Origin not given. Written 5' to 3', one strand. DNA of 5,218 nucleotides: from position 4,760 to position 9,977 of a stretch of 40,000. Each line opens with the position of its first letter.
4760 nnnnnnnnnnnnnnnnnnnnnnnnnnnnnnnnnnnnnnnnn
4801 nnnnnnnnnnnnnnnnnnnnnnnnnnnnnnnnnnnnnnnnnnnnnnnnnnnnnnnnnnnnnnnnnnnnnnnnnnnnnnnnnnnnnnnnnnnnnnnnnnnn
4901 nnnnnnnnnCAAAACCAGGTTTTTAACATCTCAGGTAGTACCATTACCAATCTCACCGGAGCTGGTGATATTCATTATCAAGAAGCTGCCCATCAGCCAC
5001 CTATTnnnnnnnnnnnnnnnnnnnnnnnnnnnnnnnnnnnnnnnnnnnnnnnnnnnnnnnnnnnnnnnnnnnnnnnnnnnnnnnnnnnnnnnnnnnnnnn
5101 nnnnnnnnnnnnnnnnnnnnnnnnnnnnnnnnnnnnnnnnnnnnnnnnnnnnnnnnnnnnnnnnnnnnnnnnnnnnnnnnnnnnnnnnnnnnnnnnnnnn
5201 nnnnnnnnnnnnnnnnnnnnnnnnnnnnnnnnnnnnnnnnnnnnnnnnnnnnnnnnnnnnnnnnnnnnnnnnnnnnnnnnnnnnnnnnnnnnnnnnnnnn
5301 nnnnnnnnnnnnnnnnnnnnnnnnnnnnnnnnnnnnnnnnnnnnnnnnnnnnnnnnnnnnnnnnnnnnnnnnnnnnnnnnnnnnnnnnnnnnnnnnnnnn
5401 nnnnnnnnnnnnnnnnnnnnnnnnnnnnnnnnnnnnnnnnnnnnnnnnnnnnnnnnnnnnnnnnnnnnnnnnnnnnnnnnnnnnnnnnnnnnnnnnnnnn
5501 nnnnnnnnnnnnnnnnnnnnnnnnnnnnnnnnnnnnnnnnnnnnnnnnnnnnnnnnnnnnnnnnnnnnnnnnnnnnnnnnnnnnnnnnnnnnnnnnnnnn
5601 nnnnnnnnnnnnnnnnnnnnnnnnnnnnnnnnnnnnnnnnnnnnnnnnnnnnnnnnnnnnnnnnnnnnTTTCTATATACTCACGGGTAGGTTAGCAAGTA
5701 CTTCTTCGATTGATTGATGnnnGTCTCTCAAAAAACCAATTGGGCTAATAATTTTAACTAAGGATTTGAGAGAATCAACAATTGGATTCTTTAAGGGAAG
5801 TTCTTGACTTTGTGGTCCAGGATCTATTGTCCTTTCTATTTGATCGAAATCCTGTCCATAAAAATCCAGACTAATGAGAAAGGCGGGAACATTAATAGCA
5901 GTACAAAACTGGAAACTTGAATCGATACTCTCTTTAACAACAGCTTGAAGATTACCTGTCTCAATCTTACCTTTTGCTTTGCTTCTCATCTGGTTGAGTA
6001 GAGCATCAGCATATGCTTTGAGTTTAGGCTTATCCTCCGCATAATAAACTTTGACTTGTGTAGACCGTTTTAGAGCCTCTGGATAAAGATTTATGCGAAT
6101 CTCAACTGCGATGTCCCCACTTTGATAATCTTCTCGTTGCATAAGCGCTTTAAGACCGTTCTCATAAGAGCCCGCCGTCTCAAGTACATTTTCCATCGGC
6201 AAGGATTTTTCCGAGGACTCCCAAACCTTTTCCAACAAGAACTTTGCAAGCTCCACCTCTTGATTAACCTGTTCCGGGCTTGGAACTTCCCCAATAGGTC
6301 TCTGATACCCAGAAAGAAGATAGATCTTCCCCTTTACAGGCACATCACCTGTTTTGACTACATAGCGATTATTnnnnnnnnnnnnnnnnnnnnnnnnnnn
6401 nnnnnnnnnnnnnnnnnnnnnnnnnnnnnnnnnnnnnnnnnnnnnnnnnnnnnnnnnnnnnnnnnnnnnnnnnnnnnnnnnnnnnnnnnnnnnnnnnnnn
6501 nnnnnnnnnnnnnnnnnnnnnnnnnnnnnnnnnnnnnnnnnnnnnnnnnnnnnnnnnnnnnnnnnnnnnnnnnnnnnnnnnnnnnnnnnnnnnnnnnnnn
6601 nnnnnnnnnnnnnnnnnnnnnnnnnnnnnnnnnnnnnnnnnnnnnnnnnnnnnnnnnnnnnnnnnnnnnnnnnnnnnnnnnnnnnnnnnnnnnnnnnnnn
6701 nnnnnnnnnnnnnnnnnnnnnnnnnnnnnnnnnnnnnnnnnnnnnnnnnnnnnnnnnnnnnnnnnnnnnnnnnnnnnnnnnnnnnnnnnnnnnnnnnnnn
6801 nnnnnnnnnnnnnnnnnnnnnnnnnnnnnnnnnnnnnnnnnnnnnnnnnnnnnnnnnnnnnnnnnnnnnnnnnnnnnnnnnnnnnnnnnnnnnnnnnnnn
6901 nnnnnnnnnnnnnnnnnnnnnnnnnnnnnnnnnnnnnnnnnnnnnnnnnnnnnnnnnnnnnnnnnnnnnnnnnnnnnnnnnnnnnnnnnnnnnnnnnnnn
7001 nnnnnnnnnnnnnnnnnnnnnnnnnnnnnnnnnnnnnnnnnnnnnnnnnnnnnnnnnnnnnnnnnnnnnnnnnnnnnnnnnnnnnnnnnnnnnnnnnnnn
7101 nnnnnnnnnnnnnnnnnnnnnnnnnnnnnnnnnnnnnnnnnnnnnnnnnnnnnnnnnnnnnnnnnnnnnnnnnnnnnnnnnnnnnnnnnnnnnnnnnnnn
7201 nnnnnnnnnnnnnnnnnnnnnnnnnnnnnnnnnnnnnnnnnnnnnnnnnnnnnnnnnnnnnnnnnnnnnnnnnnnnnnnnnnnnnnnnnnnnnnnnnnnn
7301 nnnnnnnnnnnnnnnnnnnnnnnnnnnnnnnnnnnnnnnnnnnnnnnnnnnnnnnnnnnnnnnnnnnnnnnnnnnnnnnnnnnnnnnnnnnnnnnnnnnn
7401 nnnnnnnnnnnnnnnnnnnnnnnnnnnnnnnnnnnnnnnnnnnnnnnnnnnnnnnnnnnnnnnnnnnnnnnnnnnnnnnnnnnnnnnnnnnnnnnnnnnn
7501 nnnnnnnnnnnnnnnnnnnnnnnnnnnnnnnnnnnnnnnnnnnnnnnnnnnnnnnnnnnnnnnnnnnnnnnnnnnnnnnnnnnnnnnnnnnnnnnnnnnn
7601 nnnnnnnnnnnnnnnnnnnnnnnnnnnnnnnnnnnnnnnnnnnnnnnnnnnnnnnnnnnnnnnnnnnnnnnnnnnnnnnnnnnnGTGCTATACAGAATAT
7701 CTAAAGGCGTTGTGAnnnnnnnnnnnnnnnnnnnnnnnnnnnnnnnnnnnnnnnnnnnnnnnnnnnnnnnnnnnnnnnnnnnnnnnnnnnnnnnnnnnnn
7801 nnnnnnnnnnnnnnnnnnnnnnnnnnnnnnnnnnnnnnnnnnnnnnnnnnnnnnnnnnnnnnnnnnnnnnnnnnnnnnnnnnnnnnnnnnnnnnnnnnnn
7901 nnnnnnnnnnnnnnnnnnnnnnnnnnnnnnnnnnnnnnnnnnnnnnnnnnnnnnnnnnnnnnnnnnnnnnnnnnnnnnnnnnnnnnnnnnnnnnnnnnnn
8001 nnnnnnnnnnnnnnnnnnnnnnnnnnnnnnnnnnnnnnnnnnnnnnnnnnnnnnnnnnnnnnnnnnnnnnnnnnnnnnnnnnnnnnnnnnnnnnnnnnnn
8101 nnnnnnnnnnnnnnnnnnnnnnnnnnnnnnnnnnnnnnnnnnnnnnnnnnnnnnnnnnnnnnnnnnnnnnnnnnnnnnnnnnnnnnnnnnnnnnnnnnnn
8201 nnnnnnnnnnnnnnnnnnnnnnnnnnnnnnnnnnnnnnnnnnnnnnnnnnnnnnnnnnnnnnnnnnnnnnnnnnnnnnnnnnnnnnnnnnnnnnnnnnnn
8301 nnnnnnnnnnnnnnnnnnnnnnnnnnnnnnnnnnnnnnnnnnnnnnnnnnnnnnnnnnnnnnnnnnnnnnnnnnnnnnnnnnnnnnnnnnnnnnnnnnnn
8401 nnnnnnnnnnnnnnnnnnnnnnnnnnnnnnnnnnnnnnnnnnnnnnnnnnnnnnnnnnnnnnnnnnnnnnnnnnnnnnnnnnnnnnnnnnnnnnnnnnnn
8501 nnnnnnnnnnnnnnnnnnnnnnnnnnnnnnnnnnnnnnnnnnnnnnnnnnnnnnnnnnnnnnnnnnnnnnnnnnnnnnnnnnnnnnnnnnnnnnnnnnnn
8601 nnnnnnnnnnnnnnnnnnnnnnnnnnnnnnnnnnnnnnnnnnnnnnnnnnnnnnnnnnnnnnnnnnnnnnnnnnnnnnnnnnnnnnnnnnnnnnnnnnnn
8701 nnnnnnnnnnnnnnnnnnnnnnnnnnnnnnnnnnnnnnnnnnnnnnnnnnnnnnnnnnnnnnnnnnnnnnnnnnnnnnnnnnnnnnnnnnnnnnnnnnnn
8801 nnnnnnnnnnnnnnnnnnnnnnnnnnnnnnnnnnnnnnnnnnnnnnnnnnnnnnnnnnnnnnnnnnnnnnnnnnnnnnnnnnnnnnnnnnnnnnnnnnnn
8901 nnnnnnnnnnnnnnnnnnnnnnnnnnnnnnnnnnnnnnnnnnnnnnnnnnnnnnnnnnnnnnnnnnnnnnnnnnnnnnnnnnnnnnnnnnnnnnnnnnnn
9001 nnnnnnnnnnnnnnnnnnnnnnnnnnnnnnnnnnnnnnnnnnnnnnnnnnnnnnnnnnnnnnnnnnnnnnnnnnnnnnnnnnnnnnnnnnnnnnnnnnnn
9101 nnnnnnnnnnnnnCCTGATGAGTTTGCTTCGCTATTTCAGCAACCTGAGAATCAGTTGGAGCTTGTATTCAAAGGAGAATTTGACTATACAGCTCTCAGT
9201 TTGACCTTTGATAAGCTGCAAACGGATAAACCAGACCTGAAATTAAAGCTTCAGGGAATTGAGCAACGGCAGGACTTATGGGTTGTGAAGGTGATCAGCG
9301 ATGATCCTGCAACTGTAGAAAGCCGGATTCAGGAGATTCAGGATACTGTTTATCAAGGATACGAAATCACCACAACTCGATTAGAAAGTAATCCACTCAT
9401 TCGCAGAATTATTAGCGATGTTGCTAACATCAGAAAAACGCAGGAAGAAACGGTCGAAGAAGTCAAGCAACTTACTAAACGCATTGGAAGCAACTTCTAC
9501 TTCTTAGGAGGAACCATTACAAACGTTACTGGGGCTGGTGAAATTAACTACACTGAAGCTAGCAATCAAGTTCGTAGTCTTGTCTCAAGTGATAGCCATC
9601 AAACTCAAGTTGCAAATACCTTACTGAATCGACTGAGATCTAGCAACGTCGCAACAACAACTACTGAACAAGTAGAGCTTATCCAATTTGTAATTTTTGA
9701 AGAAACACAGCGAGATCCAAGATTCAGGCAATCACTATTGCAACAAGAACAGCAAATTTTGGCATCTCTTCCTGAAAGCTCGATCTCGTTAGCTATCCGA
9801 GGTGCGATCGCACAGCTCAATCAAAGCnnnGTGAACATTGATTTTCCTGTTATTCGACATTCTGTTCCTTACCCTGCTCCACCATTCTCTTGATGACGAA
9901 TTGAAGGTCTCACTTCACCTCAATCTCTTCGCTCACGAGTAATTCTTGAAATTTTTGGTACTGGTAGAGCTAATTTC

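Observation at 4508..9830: Leaderless CHAT protease + trypsin-like protease + membrane pentapeptide-repeat protein: a compact NTPase-less conflict module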

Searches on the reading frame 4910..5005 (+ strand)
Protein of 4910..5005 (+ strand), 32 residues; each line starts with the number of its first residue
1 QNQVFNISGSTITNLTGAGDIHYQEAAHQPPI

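Call 78: search_protein_representatives(alignment_id=A4)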
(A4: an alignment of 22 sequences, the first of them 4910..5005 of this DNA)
Query: 22 sequences, 32 profile positions. Proteins with E-value up to 0.001 (for the whole library): 61; up to 1e-10: 28; up to 1e-30: 0. The best 61 are listed.
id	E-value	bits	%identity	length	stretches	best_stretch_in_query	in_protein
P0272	2.0e-15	72.0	-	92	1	2-31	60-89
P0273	7.8e-15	70.2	-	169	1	2-31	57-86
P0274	1.0e-13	66.6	-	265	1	1-32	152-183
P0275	2.5e-13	65.4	-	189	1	1-32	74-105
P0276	2.9e-13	65.1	-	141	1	1-32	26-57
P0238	3.5e-13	64.9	-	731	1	1-32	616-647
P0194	3.7e-13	64.8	-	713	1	1-32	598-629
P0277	3.8e-13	64.8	-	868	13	15-28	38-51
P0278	8.7e-13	63.6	-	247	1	1-32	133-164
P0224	2.7e-12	62.0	-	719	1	2-32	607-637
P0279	4.8e-12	61.2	-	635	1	1-32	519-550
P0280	5.6e-12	61.0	-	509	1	2-32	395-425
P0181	5.9e-12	60.9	-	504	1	2-32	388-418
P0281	5.9e-12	60.9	-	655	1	1-32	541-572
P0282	6.4e-12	60.8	-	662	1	1-31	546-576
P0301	1.5e-09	53.3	-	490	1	2-31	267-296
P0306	1.2e-07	47.2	-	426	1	2-25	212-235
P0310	1.4e-06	43.7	-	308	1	2-31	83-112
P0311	1.6e-06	43.6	-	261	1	1-25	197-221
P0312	1.6e-06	43.6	-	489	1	2-32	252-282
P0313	3.8e-06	42.4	-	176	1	3-30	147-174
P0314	4.0e-06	42.3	-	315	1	3-27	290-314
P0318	3.2e-05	39.4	-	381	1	2-32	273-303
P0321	1.9e-04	36.9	-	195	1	3-24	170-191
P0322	4.6e-04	35.7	-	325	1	8-32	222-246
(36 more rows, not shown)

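Call 81: search_protein_families(library=pfam, proteins=[P0301, P0306, P0312, P0314, P0318, P0322, P0311, P0321, P0313, P0310], max_evalue=0.01)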
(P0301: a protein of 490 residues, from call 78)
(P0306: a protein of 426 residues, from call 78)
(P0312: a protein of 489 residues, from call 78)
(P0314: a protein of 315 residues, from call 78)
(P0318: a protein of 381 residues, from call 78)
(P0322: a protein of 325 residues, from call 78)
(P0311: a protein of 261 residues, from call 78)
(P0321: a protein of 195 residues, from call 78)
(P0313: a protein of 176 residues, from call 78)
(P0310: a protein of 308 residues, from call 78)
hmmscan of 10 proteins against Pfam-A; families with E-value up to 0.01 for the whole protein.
P0301 (490 aa): 2 families
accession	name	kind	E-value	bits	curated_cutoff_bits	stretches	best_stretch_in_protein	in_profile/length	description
PF13676.11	TIR_2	-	6.4e-15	56.2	28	1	347-444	2-94/122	TIR domain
PF01582.25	TIR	-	1.1e-07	32.2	21.3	1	350-478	5-138/179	TIR domain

P0306 (426 aa): 2 families
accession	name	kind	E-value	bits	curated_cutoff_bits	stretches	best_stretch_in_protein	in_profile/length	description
PF13676.11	TIR_2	-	5.9e-16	59.5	28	1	282-390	1-104/122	TIR domain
PF01582.25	TIR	-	6.9e-08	32.9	21.3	1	285-417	6-141/179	TIR domain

P0312 (489 aa): 2 families
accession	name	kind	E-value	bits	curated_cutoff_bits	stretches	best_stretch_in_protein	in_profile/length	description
PF13676.11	TIR_2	-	1.5e-14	54.9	28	1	345-452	1-103/122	TIR domain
PF01582.25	TIR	-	3.1e-07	30.8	21.3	1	351-479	8-140/179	TIR domain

P0314 (315 aa): 1 family
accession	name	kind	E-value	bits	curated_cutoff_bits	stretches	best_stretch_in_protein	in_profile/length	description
PF00656.27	Peptidase_C14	-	2.7e-23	83.3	21.4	1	3-229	2-214/233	Caspase domain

P0318 (381 aa): 1 family
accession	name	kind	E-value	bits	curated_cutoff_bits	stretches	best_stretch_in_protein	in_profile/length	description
PF00656.27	Peptidase_C14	-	1.6e-16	61.1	21.4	1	3-234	2-212/233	Caspase domain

P0322 (325 aa): 1 family
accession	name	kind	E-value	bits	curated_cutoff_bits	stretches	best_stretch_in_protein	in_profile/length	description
PF13365.12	Trypsin_2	-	1.3e-14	55.5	27.6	1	24-171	1-144/144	Trypsin-like peptidase domain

P0311 (261 aa): 0 families

P0321 (195 aa): 1 family
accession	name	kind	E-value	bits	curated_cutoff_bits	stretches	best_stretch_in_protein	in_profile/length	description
PF12770.12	CHAT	-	0.00043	20.3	24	1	3-91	150-254/289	CHAT domain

P0313 (176 aa): 0 families

P0310 (308 aa): 1 family
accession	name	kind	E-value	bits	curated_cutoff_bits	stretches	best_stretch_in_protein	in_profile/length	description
PF12770.12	CHAT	-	2.9e-11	43.8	24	1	108-284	60-258/289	CHAT domain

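Call 82: find_encoding_contigs(protein=P0306, flank=7000, max_places=2)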
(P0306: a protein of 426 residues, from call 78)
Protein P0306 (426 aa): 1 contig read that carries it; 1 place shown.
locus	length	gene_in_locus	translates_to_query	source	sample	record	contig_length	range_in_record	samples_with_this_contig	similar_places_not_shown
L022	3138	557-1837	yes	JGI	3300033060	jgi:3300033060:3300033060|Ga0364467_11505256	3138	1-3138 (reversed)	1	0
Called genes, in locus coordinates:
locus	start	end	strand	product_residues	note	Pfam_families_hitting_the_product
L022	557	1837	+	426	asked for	PF01582:TIR, PF13676:TIR_2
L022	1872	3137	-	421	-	?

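Call 83: find_encoding_contigs(protein=P0322, flank=7000, max_places=2)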
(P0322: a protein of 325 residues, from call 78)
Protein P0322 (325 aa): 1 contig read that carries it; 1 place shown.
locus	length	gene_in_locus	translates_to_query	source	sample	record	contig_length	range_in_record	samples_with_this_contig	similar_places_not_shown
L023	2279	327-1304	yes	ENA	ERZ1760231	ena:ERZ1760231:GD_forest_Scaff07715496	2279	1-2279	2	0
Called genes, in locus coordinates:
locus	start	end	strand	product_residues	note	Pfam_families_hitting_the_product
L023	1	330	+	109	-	?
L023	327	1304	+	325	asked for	PF13365:Trypsin_2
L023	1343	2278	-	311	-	?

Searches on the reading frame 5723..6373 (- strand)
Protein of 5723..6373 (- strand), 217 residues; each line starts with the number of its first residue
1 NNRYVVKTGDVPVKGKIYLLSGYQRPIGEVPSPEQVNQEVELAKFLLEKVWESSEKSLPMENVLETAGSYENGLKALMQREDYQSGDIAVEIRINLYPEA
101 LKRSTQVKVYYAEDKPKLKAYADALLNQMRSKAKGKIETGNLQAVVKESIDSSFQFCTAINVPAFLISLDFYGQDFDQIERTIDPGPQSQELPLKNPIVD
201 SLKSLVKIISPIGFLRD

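Call 94: search_solved_structures(query=A6, max_evalue=0.1, show_alignments=2)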
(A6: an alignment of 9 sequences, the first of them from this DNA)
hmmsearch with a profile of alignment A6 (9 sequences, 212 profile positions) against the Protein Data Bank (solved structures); distinct sequences matched with E-value up to 0.1: 5.
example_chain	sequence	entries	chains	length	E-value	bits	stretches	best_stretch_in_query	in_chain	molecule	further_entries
4rn7_A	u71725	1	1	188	1.3e-06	31.3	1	28-201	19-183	N-acetylmuramoyl-L-alanine amidase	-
8pjw_A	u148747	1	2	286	0.0012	21.7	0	12-33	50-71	SAKe6FE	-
1jwq_A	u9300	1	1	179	0.0029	20.4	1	28-202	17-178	N-ACETYLMURAMOYL-L-ALANINE AMIDASE CwlV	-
7tj4_B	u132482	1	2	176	0.0031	20.3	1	87-199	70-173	LytH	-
9jzo_A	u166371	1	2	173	0.041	16.7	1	77-174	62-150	Endolysine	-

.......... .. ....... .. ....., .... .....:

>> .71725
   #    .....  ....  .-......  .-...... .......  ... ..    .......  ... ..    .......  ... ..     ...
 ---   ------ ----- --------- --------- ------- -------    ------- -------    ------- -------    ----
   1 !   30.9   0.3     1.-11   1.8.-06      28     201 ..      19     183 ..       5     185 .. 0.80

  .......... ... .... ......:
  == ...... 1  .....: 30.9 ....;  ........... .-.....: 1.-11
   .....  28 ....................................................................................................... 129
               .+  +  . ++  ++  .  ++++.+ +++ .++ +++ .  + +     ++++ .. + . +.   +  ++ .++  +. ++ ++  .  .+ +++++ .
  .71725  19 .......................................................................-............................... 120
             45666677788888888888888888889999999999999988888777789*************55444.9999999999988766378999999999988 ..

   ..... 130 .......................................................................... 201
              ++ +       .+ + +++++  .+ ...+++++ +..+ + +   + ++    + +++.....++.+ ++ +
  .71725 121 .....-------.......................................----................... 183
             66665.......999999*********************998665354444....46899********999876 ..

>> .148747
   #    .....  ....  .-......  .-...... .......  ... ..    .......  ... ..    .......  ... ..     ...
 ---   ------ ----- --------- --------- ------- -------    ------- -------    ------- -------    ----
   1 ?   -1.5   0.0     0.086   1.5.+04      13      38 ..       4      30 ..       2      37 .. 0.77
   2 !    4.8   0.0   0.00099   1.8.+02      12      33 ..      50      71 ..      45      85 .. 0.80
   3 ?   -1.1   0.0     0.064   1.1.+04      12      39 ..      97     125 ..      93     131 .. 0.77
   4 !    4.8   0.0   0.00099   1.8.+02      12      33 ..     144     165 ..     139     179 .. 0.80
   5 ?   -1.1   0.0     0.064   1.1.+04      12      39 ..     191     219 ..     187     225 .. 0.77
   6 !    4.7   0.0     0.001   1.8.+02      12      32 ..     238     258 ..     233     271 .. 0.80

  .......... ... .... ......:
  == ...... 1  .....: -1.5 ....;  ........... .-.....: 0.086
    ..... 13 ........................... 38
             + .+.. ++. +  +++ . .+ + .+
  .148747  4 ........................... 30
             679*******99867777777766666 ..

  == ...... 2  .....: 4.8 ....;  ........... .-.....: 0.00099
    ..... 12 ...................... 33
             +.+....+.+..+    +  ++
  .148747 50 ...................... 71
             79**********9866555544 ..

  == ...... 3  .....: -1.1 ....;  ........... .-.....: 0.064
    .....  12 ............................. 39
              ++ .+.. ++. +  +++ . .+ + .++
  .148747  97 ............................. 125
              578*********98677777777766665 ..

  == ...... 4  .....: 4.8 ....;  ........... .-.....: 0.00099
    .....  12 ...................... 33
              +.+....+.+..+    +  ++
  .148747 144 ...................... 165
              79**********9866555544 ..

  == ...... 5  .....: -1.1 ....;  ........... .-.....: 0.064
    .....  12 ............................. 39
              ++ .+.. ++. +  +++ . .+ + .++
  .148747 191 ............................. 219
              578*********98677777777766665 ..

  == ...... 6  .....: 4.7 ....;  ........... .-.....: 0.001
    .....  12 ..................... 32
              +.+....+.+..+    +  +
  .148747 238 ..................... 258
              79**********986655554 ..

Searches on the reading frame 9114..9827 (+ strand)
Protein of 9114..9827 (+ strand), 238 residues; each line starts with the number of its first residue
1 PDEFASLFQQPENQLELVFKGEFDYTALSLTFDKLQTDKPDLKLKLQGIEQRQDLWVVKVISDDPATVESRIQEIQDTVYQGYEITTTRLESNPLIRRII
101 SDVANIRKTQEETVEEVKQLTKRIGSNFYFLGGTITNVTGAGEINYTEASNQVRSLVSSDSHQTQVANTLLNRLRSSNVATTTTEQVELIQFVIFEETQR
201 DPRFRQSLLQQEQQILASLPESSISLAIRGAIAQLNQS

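Call 33: search_protein_families(library=pfam, proteins=[window:9114-9827:+], max_evalue=10)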
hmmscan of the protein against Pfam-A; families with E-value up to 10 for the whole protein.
seq(238 aa): 1 family
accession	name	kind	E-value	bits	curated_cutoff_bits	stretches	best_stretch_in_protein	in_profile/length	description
PF09999.14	DUF2240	-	0.065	13.3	22.3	1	79-126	70-118/144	Uncharacterized protein conserved in archaea (DUF2240)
